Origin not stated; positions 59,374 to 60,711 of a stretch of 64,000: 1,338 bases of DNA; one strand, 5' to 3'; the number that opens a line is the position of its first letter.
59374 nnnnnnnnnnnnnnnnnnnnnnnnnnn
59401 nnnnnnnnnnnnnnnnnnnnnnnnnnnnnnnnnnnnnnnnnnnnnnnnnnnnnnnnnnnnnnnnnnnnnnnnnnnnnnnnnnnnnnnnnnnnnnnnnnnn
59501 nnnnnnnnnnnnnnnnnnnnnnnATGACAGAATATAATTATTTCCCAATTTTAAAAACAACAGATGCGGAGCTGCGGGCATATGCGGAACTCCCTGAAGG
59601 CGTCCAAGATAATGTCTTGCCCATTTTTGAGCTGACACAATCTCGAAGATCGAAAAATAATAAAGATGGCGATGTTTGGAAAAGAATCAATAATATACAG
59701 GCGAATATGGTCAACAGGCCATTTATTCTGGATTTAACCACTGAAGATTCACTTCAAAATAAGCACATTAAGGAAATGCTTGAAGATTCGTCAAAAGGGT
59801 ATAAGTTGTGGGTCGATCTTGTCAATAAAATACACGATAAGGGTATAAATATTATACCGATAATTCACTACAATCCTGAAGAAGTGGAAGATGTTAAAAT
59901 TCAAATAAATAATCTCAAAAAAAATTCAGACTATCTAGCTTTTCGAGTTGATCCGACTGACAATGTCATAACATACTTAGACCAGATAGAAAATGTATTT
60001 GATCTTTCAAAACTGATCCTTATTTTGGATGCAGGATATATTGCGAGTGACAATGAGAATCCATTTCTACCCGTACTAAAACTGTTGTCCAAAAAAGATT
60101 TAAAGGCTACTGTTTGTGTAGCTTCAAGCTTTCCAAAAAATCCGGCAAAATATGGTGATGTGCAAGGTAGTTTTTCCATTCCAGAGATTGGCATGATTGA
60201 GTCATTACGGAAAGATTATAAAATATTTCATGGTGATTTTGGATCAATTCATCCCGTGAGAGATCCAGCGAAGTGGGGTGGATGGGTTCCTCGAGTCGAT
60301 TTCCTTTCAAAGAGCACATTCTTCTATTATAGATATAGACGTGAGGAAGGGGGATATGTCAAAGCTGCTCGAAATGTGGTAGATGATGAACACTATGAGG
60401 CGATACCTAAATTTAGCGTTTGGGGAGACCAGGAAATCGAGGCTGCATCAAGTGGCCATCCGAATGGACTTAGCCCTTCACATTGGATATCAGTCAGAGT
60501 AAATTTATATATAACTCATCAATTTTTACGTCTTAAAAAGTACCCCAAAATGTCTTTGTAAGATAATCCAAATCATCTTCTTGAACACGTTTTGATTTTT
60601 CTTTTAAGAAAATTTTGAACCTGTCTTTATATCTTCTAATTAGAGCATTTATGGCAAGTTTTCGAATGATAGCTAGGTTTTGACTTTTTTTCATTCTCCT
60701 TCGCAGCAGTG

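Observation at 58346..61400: Low-GC island after upp: coupled TM/coiled-coil - ImmA/IrrE peptidase - 345-aa unknown operon, convergent with a PD-(D/E)xK-like gene (candidate defence/abortive-infection system)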

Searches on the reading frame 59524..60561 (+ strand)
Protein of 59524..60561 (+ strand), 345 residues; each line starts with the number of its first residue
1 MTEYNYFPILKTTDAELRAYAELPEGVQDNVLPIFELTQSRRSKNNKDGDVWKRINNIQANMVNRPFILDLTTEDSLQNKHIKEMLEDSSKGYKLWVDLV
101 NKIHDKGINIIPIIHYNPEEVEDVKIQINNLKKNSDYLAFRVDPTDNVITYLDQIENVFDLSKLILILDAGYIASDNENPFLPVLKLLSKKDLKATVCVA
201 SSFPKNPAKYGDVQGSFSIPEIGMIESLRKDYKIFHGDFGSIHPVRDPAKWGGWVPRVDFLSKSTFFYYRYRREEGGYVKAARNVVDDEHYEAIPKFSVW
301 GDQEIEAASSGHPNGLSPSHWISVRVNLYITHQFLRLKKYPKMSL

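Call 3: search_protein_families(library=pfam, proteins=[window:59524-60561:+], max_evalue=0.1)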
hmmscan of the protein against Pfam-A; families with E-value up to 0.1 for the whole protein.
window:59524-60561:+ (345 aa): 1 family
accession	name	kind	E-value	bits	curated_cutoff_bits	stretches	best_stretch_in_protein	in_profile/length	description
PF14350.11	Beta_protein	-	1.6e-44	153.3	27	1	6-333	1-340/342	Beta protein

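Call 4: search_protein_families(library=padloc, proteins=[window:59524-60561:+], max_evalue=0.1)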
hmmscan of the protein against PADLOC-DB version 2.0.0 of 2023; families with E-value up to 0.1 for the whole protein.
window:59524-60561:+ (345 aa): 5 families
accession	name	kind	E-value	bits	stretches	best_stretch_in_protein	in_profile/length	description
PDLC02985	beta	-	3.5e-50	168.7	1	3-334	7-337/355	-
PDLC03984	PD-Lambda-2_C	-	4.5e-17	60.2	1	4-330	3-354/377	-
PDLC03983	PD-Lambda-2_C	-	1.5e-12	45.3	1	4-337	5-354/374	-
PDLC03985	PD-Lambda-2_C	-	9.2e-09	33.6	1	5-145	4-144/192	-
PDLC01268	CasR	-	0.08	10.9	0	109-165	28-80/179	"CAS-I,CAS-II,CAS-III,CAS-IV,CAS-V,CAS-VI; associated_signaling"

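Call 5: search_protein_families(library=ncbifam, proteins=[window:59524-60561:+], max_evalue=0.1)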
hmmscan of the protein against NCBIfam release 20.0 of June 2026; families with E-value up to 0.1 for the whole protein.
window:59524-60561:+ (345 aa): 0 families

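Call 15: search_dna_similar(query=window:59524-60561:+, collection=phages, mode=protein, max_evalue=0.001, max_rows=25)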
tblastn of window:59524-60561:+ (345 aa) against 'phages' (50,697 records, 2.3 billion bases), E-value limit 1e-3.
Records with a match: 4; places in all: 4; records where one place covers at least 80% of the query: 4.
Best place of each record, by identity: <60% 4.
By first word of the organism name: Enterobacteria 3; Pasteurella 1.
By host as written in the record: - 2; Escherichia coli 1; Pasteurella multocida Past22 1.
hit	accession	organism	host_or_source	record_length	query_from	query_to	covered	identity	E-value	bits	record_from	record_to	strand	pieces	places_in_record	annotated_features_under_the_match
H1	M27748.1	Enterobacteria phage P4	-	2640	4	334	96%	26.9%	1e-19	96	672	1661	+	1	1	beta protein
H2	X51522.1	Enterobacteria phage P4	-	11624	4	334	96%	26.9%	2e-19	96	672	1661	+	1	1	unnamed protein product; beta gene product (AA 1-355)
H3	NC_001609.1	Enterobacteria phage P4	Escherichia coli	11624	4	334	96%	26.9%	2e-19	96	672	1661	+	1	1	beta family protein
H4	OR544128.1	Pasteurella phage Pmp11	Pasteurella multocida Past22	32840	4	333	96%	24.6%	7e-19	94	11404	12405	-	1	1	hypothetical protein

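Call 17: get_annotated_region(hit=H4, flank=4000)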
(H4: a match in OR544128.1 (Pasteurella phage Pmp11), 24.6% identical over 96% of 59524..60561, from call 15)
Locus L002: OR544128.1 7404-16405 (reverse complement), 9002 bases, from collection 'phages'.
description: Pasteurella phage Pmp11, complete genome.
organism: Pasteurella phage Pmp11 (NCBI taxid 3127674)
taxonomy: Viruses
host: Pasteurella multocida Past22; source: human skin wound; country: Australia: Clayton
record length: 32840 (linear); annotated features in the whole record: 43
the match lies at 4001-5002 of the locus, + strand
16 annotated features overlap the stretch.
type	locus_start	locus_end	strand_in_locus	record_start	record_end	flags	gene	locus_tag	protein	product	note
CDS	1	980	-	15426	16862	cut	-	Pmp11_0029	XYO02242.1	DnaB-like replicative helicase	-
CDS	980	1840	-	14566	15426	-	-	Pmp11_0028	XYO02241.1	replication initiation O-like protein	-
CDS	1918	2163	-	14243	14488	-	-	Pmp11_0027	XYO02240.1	hypothetical protein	-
CDS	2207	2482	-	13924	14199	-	-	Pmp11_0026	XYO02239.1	CII-like regulator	-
CDS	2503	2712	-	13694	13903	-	-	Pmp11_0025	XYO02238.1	transcriptional repressor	-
CDS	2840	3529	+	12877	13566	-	-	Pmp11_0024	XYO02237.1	CI-like repressor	-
CDS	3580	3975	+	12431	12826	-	-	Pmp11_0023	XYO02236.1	hypothetical protein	-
CDS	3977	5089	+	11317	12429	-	-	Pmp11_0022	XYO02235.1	hypothetical protein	-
CDS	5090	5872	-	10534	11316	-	-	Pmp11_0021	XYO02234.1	hypothetical protein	-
CDS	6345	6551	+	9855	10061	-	-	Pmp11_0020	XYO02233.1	hypothetical protein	-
CDS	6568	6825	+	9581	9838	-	-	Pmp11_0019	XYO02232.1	hypothetical protein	-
CDS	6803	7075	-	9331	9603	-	-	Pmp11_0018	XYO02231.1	hypothetical protein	-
CDS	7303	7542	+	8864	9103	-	-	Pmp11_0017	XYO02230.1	hypothetical protein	-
CDS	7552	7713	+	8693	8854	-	-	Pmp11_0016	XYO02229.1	hypothetical protein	-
CDS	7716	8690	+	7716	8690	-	-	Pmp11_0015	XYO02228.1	hypothetical protein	-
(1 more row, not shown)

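Call 26: search_protein_families(library=padloc, proteins=[L002:3580-3975:+, L002:3977-5089:+, L002:5090-5872:-], max_evalue=0.01)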
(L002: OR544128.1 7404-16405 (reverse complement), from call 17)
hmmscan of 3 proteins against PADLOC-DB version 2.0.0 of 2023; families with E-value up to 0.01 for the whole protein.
L002:3580-3975:+ (131 aa): 0 families

L002:3977-5089:+ (370 aa): 3 families
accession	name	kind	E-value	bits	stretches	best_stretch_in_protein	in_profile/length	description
PDLC02985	beta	-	3.6e-115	382.5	1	3-358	2-352/355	-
PDLC03984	PD-Lambda-2_C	-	6.1e-12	43.3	1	164-340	173-355/377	-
PDLC03983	PD-Lambda-2_C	-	9.2e-10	36.1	1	11-340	7-345/374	-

L002:5090-5872:- (260 aa): 1 family
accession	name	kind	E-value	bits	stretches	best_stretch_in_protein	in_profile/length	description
PDLC02989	cll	-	4.1e-42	142.8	1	14-180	16-188/265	-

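Call 29: find_homologous_proteins(query=window:59524-60561:+, max_evalue=0.00001)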
Query window:59524-60561:+ (345 aa): 160 proteins with E <= 0.00001 among 1368 candidates; the best 120 are listed.
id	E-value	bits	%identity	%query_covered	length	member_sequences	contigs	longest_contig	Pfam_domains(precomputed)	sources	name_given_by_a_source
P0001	2.9e-233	791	100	100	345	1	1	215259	PF14350.12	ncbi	-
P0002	1.2e-142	493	63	100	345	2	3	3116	PF14350.12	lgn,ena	-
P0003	8.7e-142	490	63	100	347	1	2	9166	PF14350.12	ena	-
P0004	1.3e-124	434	56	99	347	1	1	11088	PF14350.12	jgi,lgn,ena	-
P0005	7.1e-110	385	51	100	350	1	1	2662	PF14350.12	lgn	-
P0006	9.2e-103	362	49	100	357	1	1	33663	PF14350.12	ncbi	-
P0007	8.3e-101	355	50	99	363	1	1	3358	PF14350.12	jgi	jgi:hypothetical protein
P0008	3.6e-99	350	50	100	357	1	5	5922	PF14350.12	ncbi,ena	-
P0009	3.1e-97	344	49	100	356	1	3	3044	PF14350.12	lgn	-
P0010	2.9e-96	341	48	100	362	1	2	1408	PF14350.12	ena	-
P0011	6.6e-94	333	48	99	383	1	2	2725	PF14350.12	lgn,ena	-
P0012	1.1e-91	326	47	99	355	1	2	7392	PF14350.12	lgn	-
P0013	4.3e-90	320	45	99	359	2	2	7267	PF14350.12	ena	-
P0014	4.6e-90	320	45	99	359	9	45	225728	PF14350.12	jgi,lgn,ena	jgi:hypothetical protein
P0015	5.1e-89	317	46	99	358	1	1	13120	PF14350.12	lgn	-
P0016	9.4e-88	313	46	99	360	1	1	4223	PF14350.12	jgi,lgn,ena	-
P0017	1.1e-86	309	46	99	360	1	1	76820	PF14350.12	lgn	-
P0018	7.6e-86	306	47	99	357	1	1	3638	PF14350.12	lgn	-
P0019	2.2e-84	301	45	97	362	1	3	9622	PF14350.12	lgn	-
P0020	3.8e-84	301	47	98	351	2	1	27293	PF14350.12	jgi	-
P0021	1.3e-83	299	45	96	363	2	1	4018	PF14350.12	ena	-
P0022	4.1e-83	297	45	96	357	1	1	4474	PF14350.12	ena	-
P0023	5.5e-83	297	45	99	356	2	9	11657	PF14350.12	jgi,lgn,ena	-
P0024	7.1e-83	297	44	95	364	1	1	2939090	PF14350.12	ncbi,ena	-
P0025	2.6e-82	295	42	99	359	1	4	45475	PF14350.12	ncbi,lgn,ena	-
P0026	2.7e-82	295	44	98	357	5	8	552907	PF14350.12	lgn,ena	-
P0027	3.6e-82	294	43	99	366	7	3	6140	PF14350.12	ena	-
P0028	9.6e-82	293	42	99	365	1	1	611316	PF14350.12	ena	-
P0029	1.8e-81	292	44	99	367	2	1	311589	PF14350.12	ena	-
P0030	5.3e-81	290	43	98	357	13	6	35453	PF14350.12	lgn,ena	-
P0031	8.1e-81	290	45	99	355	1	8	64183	PF14350.12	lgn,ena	-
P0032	3.5e-80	288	43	97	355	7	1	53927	PF14350.12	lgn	-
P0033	2.1e-79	285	44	98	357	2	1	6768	PF14350.12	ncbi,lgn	-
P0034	3.6e-79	284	43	97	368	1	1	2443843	PF14350.12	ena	-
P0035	9.6e-79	283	45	96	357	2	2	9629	PF14350.12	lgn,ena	-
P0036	1.8e-78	282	44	97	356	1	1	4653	PF14350.12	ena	-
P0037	9.5e-78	280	42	97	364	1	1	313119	PF14350.12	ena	-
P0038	1.3e-77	279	44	97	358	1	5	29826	PF14350.12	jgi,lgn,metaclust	metaclust:\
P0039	5.5e-77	277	40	97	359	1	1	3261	PF14350.12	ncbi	-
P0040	2.1e-76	275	42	98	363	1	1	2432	PF14350.12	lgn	-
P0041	1.4e-74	269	40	100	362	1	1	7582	PF14350.12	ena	-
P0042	4.8e-74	267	42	97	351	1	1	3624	PF14350.12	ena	-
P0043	1.1e-72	263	45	96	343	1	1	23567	PF14350.12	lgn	-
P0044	2.6e-72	262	42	98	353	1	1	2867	PF14350.12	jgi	jgi:hypothetical protein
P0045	3.4e-72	261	42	96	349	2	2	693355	PF14350.12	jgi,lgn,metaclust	metaclust:\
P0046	5.4e-72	261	43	100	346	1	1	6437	PF14350.12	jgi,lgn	-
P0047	5.2e-71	257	40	96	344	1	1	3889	PF14350.12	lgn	-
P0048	9.5e-71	257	43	96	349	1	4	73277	PF14350.12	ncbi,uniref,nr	ncbi:hypothetical protein EHQ23_19535 [Leptospira bourretii]|uniref:Beta protein n=1 Tax=Leptospira 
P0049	2.1e-70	256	42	92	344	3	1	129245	PF14350.12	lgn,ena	-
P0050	5.1e-69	251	39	98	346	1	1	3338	PF14350.12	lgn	-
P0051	1.4e-68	250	41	96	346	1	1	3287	PF14350.12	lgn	-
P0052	1.8e-68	249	41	97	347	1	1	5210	PF14350.12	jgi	jgi:hypothetical protein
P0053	2.2e-68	249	38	97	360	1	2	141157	PF14350.12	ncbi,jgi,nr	ncbi:MAG: hypothetical protein K0R98_578 [Rickettsiaceae bacterium]|jgi:hypothetical protein|nr:hypo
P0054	7.4e-68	247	41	97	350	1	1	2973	PF14350.12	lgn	-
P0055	9.7e-68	247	40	96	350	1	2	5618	PF14350.12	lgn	-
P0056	2.5e-67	245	40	98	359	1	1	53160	PF14350.12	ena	-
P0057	2.9e-67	245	51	69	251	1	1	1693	PF14350.12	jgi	jgi:hypothetical protein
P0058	2.0e-66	242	38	96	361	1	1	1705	PF14350.12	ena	-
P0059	3.5e-66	242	39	97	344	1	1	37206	PF14350.12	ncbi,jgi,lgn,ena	jgi:hypothetical protein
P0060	3.6e-66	242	39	98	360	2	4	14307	PF14350.12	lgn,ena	-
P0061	1.5e-65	240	40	95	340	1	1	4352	PF14350.12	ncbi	ncbi:beta family protein [Thermodesulfobacteriota bacterium]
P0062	1.4e-63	233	39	96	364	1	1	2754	PF14350.12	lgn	-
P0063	1.5e-63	233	39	97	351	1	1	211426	PF14350.12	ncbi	-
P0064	7.4e-63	231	40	97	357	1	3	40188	PF14350.12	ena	-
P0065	4.2e-62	228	37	98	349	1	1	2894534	PF14350.12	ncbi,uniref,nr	ncbi:Beta protein [Marinobacter gudaonensis]|uniref:Beta protein n=1 Tax=Marinobacter gudaonensis Ta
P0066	1.7e-61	226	38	97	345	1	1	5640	PF14350.12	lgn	-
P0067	2.5e-61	226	37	97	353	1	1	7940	PF14350.12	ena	-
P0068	5.0e-61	225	38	97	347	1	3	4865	PF14350.12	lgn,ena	-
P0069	1.6e-60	223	38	96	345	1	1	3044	PF14350.12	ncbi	-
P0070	1.9e-60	223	38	96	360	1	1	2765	PF14350.12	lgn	-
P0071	2.3e-60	222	38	98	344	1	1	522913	PF14350.12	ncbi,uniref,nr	ncbi:hypothetical protein DYI22_01245 [Marinobacter lipolyticus]|uniref:beta family protein n=1 Tax=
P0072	2.8e-60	222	38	97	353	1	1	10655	PF14350.12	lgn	-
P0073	3.1e-60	222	38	97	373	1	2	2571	PF14350.12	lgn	-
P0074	3.2e-60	222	38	97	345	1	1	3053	PF14350.12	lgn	-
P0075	4.7e-60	221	38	97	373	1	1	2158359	PF14350.12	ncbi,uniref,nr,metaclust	ncbi:hypothetical protein THIAE_09640 [Thiomicrospira aerophila AL3]|uniref:Beta family protein n=1 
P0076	2.3e-59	219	37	98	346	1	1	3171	PF14350.12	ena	-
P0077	3.7e-59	219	38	96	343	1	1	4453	PF14350.12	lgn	-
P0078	3.9e-59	218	35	98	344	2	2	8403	PF14350.12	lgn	-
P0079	3.9e-59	218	37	98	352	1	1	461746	PF14350.12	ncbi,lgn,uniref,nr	ncbi:beta family protein [Marinomonas communis]|uniref:T4 beta protein n=1 Tax=Marinomonas communis 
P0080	5.5e-59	218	35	98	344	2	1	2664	PF14350.12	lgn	-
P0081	7.7e-59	217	40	97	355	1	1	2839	PF14350.12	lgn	-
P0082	8.1e-59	217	39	98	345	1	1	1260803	PF14350.12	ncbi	-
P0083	1.3e-58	217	36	97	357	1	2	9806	PF14350.12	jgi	jgi:ribosomal protein S18 acetylase RimI-like enzyme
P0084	1.4e-58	217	38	96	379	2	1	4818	PF14350.12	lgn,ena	-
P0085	1.7e-58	216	39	96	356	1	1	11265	PF14350.12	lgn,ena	-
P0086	5.2e-58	215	39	95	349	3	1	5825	PF14350.12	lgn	-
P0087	6.0e-58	215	37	94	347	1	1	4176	PF14350.12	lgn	-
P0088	6.7e-58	214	38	93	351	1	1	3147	PF14350.12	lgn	-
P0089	1.0e-57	214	37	97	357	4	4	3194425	PF14350.12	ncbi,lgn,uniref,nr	ncbi:beta family protein [Photobacterium damselae]|uniref:beta family protein n=1 Tax=Photobacterium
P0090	1.4e-57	213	38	96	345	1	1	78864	PF14350.12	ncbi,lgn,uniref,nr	ncbi:MAG: beta family protein [Sedimenticola thiotaurini]|uniref:Beta family protein n=1 Tax=Sedimen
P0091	3.7e-57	212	37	99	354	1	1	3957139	PF14350.12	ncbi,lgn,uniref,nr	ncbi:hypothetical protein HaloA020_19410 [Halomonas sp. A020]|uniref:beta family protein n=1 Tax=Hal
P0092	6.0e-57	211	37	96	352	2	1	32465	PF14350.12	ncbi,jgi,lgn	-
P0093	8.4e-57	211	36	97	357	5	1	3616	PF14350.12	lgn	-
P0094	9.0e-57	211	38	96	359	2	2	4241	PF14350.12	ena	-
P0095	1.7e-56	210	38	99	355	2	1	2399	PF14350.12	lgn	-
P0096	1.9e-56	210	39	97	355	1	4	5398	PF14350.12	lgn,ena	-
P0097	2.1e-56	209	50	61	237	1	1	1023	PF14350.12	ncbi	ncbi:MAG: hypothetical protein AB1485_10085 [Candidatus Thermoplasmatota archaeon]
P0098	3.0e-56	209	37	96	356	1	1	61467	PF14350.12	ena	-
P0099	4.0e-56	209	35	95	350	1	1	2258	PF14350.12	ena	-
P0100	5.1e-56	208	36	98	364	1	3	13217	PF14350.12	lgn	-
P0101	1.2e-55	207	36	97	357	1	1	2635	PF14350.12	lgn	-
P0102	1.5e-55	207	34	98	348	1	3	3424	PF14350.12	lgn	-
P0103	1.8e-55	206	36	97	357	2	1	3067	PF14350.12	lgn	-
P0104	2.1e-55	206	36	98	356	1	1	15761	PF14350.12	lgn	-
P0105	2.3e-55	206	33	98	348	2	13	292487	PF14350.12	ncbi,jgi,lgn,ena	jgi:hypothetical protein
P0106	2.4e-55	206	38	97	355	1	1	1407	PF14350.12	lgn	-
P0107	4.0e-55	205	37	96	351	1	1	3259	PF14350.12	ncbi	-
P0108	4.4e-55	205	34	96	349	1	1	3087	PF14350.12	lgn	-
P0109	7.7e-55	204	38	97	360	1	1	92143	PF14350.12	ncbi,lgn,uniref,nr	ncbi:beta family protein [Helicobacter sp. MIT 14-3879]|uniref:beta family protein n=1 Tax=Helicobac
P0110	8.2e-55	204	36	97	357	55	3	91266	PF14350.12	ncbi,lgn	-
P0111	8.9e-55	204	38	98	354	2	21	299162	PF14350.12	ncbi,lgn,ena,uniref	ncbi:beta family protein [Helicobacter typhlonius]|uniref:beta family protein n=1 Tax=Helicobacter t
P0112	3.3e-54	202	38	98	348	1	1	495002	PF14350.12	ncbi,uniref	ncbi:beta family protein [Celerinatantimonas sp. MCCC 1A17872]|uniref:beta family protein n=1 Tax=Ce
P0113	1.2e-53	200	37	99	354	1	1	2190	PF14350.12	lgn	-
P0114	3.3e-53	199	37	96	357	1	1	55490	PF14350.12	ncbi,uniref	ncbi:beta family protein [Maricaulis maris]|uniref:beta family protein n=1 Tax=Maricaulis maris TaxI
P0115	4.0e-53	199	37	95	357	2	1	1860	PF14350.12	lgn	-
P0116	7.6e-53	198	37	96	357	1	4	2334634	PF14350.12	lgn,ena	-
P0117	1.2e-52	197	36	96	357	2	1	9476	PF14350.12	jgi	jgi:hypothetical protein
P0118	3.5e-52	196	37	98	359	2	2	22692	PF14350.12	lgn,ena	-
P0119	3.7e-51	192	35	98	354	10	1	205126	PF14350.12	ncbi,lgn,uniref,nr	ncbi:beta family protein [Vreelandella boliviensis]|uniref:beta family protein n=1 Tax=Vreelandella 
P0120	4.1e-51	192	34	97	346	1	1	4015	PF14350.12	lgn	-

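Call 30: find_encoding_contigs(protein=P0001, flank=6000, max_places=3)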
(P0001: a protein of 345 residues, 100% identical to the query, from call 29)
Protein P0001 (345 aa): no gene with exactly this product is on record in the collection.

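Call 31: find_encoding_contigs(protein=P0003, flank=5000, max_places=3)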
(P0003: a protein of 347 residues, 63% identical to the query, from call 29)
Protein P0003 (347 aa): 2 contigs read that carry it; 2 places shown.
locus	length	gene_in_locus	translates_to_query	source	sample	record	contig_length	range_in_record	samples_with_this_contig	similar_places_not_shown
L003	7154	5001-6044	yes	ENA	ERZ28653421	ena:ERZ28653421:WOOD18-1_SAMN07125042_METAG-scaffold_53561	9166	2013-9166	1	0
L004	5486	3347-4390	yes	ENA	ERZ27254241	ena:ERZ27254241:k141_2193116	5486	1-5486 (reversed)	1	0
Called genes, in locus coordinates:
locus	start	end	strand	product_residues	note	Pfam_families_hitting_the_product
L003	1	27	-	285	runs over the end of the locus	PF00364:Biotin_lipoyl (faint), PF25917:BSH_RND, PF25973:BSH_CzcB (weak), PF25919:BSH_CusB (weak), PF25876:HH_MFP_RND, PF25954:Beta-barrel_RND_2, PF25963:Beta-barrel_AAEA (weak), PF25990:Beta-barrel_YknX (faint)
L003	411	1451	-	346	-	PF02321:OEP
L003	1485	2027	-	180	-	PF01047:MarR, PF12802:MarR_2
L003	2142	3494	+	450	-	PF13493:DUF4118 (weak), PF00512:HisKA, PF02518:HATPase_c, PF14501:HATPase_c_5 (faint)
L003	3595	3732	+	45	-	-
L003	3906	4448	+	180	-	-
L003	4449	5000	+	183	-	PF06114:Peptidase_M78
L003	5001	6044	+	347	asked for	PF14350:Beta_protein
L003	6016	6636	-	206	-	PF26915:Phage_P4_cII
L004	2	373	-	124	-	?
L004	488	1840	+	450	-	PF13493:DUF4118 (weak), PF00512:HisKA, PF02518:HATPase_c, PF14501:HATPase_c_5 (faint)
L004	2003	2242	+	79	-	-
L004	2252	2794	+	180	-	-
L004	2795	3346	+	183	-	PF06114:Peptidase_M78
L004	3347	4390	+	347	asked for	PF14350:Beta_protein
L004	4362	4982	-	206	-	PF26915:Phage_P4_cII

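Call 32: find_encoding_contigs(protein=P0004, flank=5000, max_places=3)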
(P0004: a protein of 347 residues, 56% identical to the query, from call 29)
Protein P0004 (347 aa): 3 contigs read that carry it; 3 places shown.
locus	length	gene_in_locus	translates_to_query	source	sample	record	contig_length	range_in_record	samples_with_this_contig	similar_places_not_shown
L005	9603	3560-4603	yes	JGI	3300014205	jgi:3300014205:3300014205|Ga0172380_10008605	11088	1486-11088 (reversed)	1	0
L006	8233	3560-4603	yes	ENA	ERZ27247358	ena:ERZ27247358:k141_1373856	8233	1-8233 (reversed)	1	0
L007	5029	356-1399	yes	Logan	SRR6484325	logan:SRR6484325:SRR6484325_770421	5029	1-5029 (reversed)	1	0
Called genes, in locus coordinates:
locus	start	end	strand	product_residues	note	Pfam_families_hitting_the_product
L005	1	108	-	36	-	?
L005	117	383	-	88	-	-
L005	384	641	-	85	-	-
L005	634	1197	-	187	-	-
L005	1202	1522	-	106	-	-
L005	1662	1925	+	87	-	PF13560:HTH_31, PF01381:HTH_3 (weak)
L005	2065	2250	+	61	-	-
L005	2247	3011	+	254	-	-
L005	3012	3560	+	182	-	PF06114:Peptidase_M78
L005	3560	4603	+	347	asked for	PF14350:Beta_protein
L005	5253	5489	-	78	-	-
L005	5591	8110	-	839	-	PF00270:DEAD (weak), PF04851:ResIII, PF18766:SWI2_SNF2, PF27151:YagJ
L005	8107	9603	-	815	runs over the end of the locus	PF01555:N6_N4_Mtase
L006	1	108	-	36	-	?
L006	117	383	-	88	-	-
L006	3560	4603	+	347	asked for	PF14350:Beta_protein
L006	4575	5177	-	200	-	PF26915:Phage_P4_cII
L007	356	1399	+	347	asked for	PF14350:Beta_protein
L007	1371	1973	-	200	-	PF26915:Phage_P4_cII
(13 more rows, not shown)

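Call 33: find_encoding_contigs(protein=P0006, flank=5000, max_places=3)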
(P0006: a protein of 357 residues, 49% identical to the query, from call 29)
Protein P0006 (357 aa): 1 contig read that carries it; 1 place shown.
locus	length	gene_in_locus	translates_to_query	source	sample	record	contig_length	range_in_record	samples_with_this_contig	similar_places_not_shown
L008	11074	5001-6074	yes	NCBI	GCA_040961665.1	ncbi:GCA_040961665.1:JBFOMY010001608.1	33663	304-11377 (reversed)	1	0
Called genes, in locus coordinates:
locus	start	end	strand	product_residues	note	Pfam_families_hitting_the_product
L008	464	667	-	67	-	PF11127:YgaP-like_TM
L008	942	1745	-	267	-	PF01738:DLH, PF00326:Peptidase_S9 (faint)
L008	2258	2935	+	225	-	-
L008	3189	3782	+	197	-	-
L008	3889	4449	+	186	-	-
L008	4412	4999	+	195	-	PF06114:Peptidase_M78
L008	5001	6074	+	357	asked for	PF14350:Beta_protein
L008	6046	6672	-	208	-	PF26915:Phage_P4_cII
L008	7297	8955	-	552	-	PF00890:FAD_binding_2 (faint), PF01266:DAO (faint), PF01946:Thi4 (weak), PF07992:Pyr_redox_2 (faint), PF21162:ETFQO_UQ-bd, PF05187:Fer4_ETF_QO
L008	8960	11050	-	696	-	PF01012:ETF, PF00766:ETF_alpha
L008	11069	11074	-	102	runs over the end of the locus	?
